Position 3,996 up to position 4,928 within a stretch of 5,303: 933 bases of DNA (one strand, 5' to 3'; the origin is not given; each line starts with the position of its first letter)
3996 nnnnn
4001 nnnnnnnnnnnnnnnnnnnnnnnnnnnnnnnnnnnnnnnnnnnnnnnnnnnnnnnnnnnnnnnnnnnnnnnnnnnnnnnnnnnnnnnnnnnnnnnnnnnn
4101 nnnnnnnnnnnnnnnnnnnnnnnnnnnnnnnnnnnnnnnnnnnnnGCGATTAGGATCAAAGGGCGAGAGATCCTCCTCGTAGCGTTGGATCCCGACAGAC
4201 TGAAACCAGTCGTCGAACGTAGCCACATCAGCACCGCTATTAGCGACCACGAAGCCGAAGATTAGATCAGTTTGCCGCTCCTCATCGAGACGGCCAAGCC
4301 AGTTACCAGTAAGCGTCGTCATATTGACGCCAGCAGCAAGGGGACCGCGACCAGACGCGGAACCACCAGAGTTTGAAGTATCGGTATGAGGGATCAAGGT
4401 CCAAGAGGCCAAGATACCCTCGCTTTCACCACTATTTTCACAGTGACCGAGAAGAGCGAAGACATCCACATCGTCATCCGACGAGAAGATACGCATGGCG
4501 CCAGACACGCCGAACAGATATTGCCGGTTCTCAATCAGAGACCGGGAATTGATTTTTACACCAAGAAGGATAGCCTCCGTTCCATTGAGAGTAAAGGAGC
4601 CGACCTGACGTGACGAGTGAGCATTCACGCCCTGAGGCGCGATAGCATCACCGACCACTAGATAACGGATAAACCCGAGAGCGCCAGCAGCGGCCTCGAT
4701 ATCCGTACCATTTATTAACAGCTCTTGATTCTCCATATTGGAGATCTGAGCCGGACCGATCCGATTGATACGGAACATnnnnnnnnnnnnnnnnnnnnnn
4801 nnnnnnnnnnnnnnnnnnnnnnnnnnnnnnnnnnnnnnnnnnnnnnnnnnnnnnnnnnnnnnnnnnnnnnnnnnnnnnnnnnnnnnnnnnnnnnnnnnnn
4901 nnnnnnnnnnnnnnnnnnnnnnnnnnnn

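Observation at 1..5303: Complete, terminally redundant 5159-nt phiX174-like microvirus that looks far diverged from known Bullavirinae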

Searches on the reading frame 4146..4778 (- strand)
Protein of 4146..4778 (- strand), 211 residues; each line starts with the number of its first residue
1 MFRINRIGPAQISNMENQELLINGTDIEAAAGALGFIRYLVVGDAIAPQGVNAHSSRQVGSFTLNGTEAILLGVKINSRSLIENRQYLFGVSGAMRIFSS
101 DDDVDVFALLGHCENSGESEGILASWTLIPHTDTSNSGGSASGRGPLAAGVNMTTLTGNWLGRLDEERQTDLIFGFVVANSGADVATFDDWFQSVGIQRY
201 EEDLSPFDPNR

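Call 5: search_protein_families(library=pfam, max_evalue=0.01, proteins=[window:4146-4778:-])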
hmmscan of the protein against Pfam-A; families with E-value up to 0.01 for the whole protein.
seq(211 aa): 0 families

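Call 15: search_protein_families(library=phrogs, max_evalue=0.01, proteins=[window:4146-4778:-])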
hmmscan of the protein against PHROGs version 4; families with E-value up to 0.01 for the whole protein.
seq(211 aa): 0 families

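Call 33: find_homologous_proteins(query=window:4146-4778:-, max_evalue=0.01)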
Query seq(211 aa) (211 aa): 1 proteins with E <= 0.01 among 1106 candidates.
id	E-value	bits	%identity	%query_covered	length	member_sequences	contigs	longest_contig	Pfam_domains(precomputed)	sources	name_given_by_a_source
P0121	1.5e-134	464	100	100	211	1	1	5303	-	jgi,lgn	-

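Call 36: find_homologous_proteins(query=A2, max_evalue=0.001)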
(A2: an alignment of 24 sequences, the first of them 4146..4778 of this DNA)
Query A2 (24 sequences) (211 aa, profile of the alignment): 6 proteins with E <= 0.001 among 8000 candidates.
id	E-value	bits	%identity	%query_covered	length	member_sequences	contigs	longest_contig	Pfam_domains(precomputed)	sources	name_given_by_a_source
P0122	5.6e-60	221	27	48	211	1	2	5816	-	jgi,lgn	-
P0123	4.6e-57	211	24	36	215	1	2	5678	-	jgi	-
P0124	3.5e-47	179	-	-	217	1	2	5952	-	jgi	-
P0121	7.5e-47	178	100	100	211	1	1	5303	-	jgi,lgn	-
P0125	9.3e-33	132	22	52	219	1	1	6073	-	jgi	-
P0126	3.1e-30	123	21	58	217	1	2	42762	-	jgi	-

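Call 44: predict_structure(alignment_id=A3)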
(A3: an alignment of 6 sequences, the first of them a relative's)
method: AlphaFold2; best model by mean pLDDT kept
length: 211 residues; sequences in the alignment: 6
mean_pLDDT: 59.2   pTM: 0.63
mean pLDDT of the five models: 59.2, 57.8, 56.6, 54.7, 54.7
residues with pLDDT >= 90: 0; 70-90: 60; 50-70: 83; < 50: 68
segments of 3 or more residues with pLDDT < 50: 1-6, 8-11, 13-16, 28-33, 42-52, 119-127, 129-132, 136-147, 206-211
pLDDT, mean of each block of 10 residues (from residue 1): 43 50 52 52 44 54 76 69 62 75 71 57 46 47 48 70 63 76 74 66 50 35
secondary structure, 60 per line:
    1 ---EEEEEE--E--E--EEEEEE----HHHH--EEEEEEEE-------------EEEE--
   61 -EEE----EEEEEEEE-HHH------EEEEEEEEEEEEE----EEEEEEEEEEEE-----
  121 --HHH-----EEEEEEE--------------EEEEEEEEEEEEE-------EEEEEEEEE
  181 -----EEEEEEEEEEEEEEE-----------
elements in order: E4-9 E18-23 H28-31 E34-41 E55-58 E62-64 E69-76 E87-99 E104-115 E131-137 E152-164 E172-180 E186-200

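Call 45: search_protein_representatives(alignment_id=A3)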
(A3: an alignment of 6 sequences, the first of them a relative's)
Query: 6 sequences, 219 profile positions. Proteins with E-value up to 0.001 (for the whole library): 232; up to 1e-10: 120; up to 1e-30: 49. The best 150 are listed.
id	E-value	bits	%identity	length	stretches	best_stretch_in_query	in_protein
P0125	6.4e-81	287.6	-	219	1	1-219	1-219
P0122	5.1e-80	284.6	-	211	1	1-218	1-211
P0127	2.4e-64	233.4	-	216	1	1-218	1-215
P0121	5.9e-59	215.8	-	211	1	1-218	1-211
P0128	5.1e-55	202.9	-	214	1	1-219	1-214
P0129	1.8e-52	194.6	-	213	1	2-214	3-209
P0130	1.5e-51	191.6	-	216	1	1-219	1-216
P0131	6.8e-50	186.1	-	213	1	2-219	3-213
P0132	6.6e-48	179.6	-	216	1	1-219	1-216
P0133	1.9e-44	168.4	-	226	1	2-215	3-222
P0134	4.4e-44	167.1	-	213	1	1-218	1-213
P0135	1.1e-43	165.8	-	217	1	3-219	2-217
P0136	2.4e-43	164.8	-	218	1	3-218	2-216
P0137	6.5e-43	163.3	-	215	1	2-218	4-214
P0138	1.4e-42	162.2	-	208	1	3-219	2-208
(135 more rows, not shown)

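Call 52: fold_search(model_id=the predicted structure, library=pdb)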
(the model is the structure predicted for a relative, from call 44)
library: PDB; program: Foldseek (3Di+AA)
matches with E <= 10: 870; with E <= 0.001: 0
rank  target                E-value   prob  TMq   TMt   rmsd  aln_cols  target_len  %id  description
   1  9k3m_AA               4.8e-03  0.95  0.32  0.36  14.7       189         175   13  The structure of Microviridae PJNS001 (released 2025-08-13)
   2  2bpa_2                8.8e-03  0.92  0.33  0.38  13.9       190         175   12  ATOMIC STRUCTURE OF SINGLE-STRANDED DNA BACTERIOPHAGE PHIX174 AND ITS FUNCTIONAL IMPLICATIONS (released 1991-12-03)
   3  9k3n_AA               1.5e-02  0.66  0.27  0.30  12.1       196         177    8  The structure of Salmonella phage PJNS002 (released 2025-08-13)
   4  1gff_2                2.4e-02  0.33  0.22  0.25  16.8       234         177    9  THE ATOMIC STRUCTURE OF THE DEGRADED PROCAPSID PARTICLE OF THE BACTERIOPHAGE G4: INDUCED STRUCTURAL CHANGES IN THE PRE (released 1996-04-03)
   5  6l62_A                3.4e-02  0.54  0.25  0.27  11.8       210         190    7  Neutralization mechanism of a monoclonal antibody targeting a porcine circovirus type 2 Cap protein conformational epi (released 2020-02-12)
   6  6dj4                  3.4e-02  0.16  0.17  0.08  14.9       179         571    9  Crystal Structure of Bacillus thuringiensis Cry1A.105 Tryptic Core (released 2018-09-12)
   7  9vzi_B                4.5e-02  0.03  0.10  0.11  18.4       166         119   11  Cyanopodophage Pan3 Needle (released 2025-11-26)
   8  3jci                  5.4e-02  0.51  0.27  0.29  12.9       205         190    8  2.9 Angstrom Resolution Cryo-EM 3-D Reconstruction of Close-packed PCV2 Virus-like Particles (released 2016-02-03)
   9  6voc_B                5.4e-02  0.25  0.22  0.26  13.8       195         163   10  icosahedral symmetry reconstruction of brome mosaic virus (RNA 3+4) (released 2020-05-20)
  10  6jhq_B                6.0e-02  0.23  0.23  0.23  12.3       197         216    9  The cryo-EM structure of HAV bound to a neutralizing antibody-F4 (released 2020-03-18)
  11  2wuy                  7.1e-02  0.08  0.16  0.16  17.4       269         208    7  the crystal structure of wild-type baculovirus polyhedra (released 2009-12-15)
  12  7vrn_L                7.1e-02  0.07  0.15  0.09  23.8       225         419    9  Structure of infectious bursal disease virus Gt strain (released 2022-03-30)
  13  1m06_G                7.5e-02  0.20  0.21  0.23  18.2       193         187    6  Structural Studies of Bacteriophage alpha3 Assembly, X-Ray Crystallography (released 2002-12-25)
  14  2df7_B                7.5e-02  0.10  0.18  0.10  21.8       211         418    8  Crystal structure of infectious bursal disease virus VP2 subviral particle (released 2006-06-27)
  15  7xxg_A                8.4e-02  0.13  0.19  0.16  17.3       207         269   14  Echo 18 at pH5.5 (released 2022-06-29)
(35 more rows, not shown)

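Call 53: predict_structure(alignment_id=A4)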
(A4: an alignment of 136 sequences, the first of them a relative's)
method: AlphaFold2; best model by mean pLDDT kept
length: 211 residues; sequences in the alignment: 136
mean_pLDDT: 91.7   pTM: 0.89
mean pLDDT of the five models: 91.7, 91.2, 90.9, 90.1, 89.6
residues with pLDDT >= 90: 158; 70-90: 46; 50-70: 7; < 50: 0
segments of 3 or more residues with pLDDT < 50: none
pLDDT, mean of each block of 10 residues (from residue 1): 83 93 97 96 94 97 98 93 83 96 95 96 96 69 85 92 84 97 97 96 89 63
secondary structure, 60 per line:
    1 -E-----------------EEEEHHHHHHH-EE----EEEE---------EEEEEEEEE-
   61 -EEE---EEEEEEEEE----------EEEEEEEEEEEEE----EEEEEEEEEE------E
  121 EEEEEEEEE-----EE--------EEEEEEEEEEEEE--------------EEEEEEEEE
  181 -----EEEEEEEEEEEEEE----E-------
elements in order: E20-23 H24-30 E38-41 E51-59 E62-64 E68-76 E87-99 E104-113 E120-129 E145-157 E172-180 E186-199

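Call 56: fold_search(model_id=the predicted structure, library=pdb)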
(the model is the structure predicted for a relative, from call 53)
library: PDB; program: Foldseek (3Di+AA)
matches with E <= 10: 1656; with E <= 0.001: 7
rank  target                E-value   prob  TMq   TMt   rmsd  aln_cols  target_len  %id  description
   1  9k3m_AA               3.3e-08  1.00  0.53  0.61   5.8       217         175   16  The structure of Microviridae PJNS001 (released 2025-08-13)
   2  2bpa_2                7.7e-08  1.00  0.52  0.60   6.2       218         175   12  ATOMIC STRUCTURE OF SINGLE-STRANDED DNA BACTERIOPHAGE PHIX174 AND ITS FUNCTIONAL IMPLICATIONS (released 1991-12-03)
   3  9k3n_AA               2.5e-07  1.00  0.56  0.64   5.7       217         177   10  The structure of Salmonella phage PJNS002 (released 2025-08-13)
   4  1m06_G                6.5e-07  1.00  0.52  0.57   6.3       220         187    8  Structural Studies of Bacteriophage alpha3 Assembly, X-Ray Crystallography (released 2002-12-25)
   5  1gff_2                7.2e-07  1.00  0.52  0.59   6.2       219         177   10  THE ATOMIC STRUCTURE OF THE DEGRADED PROCAPSID PARTICLE OF THE BACTERIOPHAGE G4: INDUCED STRUCTURAL CHANGES IN THE PRE (released 1996-04-03)
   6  6l62_A                4.8e-04  0.85  0.21  0.23  13.3       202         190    9  Neutralization mechanism of a monoclonal antibody targeting a porcine circovirus type 2 Cap protein conformational epi (released 2020-02-12)
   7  7vrn_I                6.8e-04  0.60  0.22  0.13  21.7       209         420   10  Structure of infectious bursal disease virus Gt strain (released 2022-03-30)
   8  7vrp_A                1.0e-03  0.60  0.22  0.13  21.4       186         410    9  Structure of infectious bursal disease virus Gx strain (released 2022-03-30)
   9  7vrn_L                1.1e-03  0.33  0.18  0.10  21.7       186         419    9  Structure of infectious bursal disease virus Gt strain (released 2022-03-30)
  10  7vrp_C                1.3e-03  0.30  0.16  0.10  22.4       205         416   12  Structure of infectious bursal disease virus Gx strain (released 2022-03-30)
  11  2df7_L                1.4e-03  0.41  0.19  0.12  21.2       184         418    9  Crystal structure of infectious bursal disease virus VP2 subviral particle (released 2006-06-27)
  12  7vrn_B                1.7e-03  0.57  0.22  0.13  21.7       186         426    9  Structure of infectious bursal disease virus Gt strain (released 2022-03-30)
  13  7vrp_F                1.7e-03  0.25  0.16  0.10  21.5       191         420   12  Structure of infectious bursal disease virus Gx strain (released 2022-03-30)
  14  3jci                  1.9e-03  0.60  0.20  0.22  13.7       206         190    9  2.9 Angstrom Resolution Cryo-EM 3-D Reconstruction of Close-packed PCV2 Virus-like Particles (released 2016-02-03)
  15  2df7_A                2.0e-03  0.69  0.25  0.15  20.6       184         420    9  Crystal structure of infectious bursal disease virus VP2 subviral particle (released 2006-06-27)
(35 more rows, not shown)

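Call 72: find_encoding_contigs(protein=P0121, flank=6000, max_places=5)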
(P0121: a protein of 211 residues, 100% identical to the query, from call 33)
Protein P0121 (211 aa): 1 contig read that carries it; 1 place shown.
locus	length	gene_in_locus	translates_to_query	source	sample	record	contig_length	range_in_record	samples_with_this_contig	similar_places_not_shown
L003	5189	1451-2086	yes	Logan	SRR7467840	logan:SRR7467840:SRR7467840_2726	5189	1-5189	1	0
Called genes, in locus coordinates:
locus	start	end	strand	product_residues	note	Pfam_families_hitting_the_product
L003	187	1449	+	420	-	PF02305:Phage_F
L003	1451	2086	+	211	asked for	-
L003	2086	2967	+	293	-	PF04687:Microvir_H (weak)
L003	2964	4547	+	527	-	PF05840:Phage_GPA (weak)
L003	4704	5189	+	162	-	?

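Call 81: search_dna_similar(collection=phages, mode=protein, query=window:4146-4778:-, max_evalue=0.01, max_rows=30)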
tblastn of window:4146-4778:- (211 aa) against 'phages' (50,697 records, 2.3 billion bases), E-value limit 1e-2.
No match.

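Call 85: fold_search(model_id=the predicted structure, library=viral)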
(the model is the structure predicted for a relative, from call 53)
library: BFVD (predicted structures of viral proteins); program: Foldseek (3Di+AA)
matches with E <= 10: 1828; with E <= 0.001: 94
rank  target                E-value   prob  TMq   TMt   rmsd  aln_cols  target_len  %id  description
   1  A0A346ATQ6            1.4e-16  1.00  0.77  0.82   7.9       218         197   25  (no name in the UniProt tables at hand)
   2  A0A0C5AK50            3.4e-16  1.00  0.83  0.81   3.7       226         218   19  (no name in the UniProt tables at hand)
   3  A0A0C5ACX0            9.7e-15  1.00  0.84  0.84   3.6       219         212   15  (no name in the UniProt tables at hand)
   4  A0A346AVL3            1.1e-13  1.00  0.74  0.74   6.1       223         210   18  (no name in the UniProt tables at hand)
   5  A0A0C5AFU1            1.3e-13  1.00  0.78  0.81   3.6       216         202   13  (no name in the UniProt tables at hand)
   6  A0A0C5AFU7            2.1e-13  1.00  0.77  0.79   6.1       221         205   16  (no name in the UniProt tables at hand)
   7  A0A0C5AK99            1.8e-12  1.00  0.69  0.70   5.7       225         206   16  (no name in the UniProt tables at hand)
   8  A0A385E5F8            1.7e-09  1.00  0.58  0.56   4.4       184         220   12  (no name in the UniProt tables at hand)
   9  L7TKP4                1.6e-06  1.00  0.50  0.57   5.6       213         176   11  Major spike protein G [Enterobacteria phage ID204 Moscow/ID]
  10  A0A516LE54            2.2e-05  1.00  0.32  0.32   8.3       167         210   11  (no name in the UniProt tables at hand)
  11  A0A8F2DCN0            2.6e-05  1.00  0.30  0.32   7.3       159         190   13  (no name in the UniProt tables at hand)
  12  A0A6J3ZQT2            4.3e-05  1.00  0.27  0.24  11.1       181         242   15  (no name in the UniProt tables at hand)
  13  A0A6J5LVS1            5.6e-05  0.99  0.29  0.10  17.2       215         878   15  Fibrobacter succinogenes major paralogous domain [uncultured Caudovirales phage]
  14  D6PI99                7.4e-05  1.00  0.38  0.52   6.8       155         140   10  (no name in the UniProt tables at hand)
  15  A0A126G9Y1            7.9e-05  1.00  0.36  0.44   8.1       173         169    8  (no name in the UniProt tables at hand)
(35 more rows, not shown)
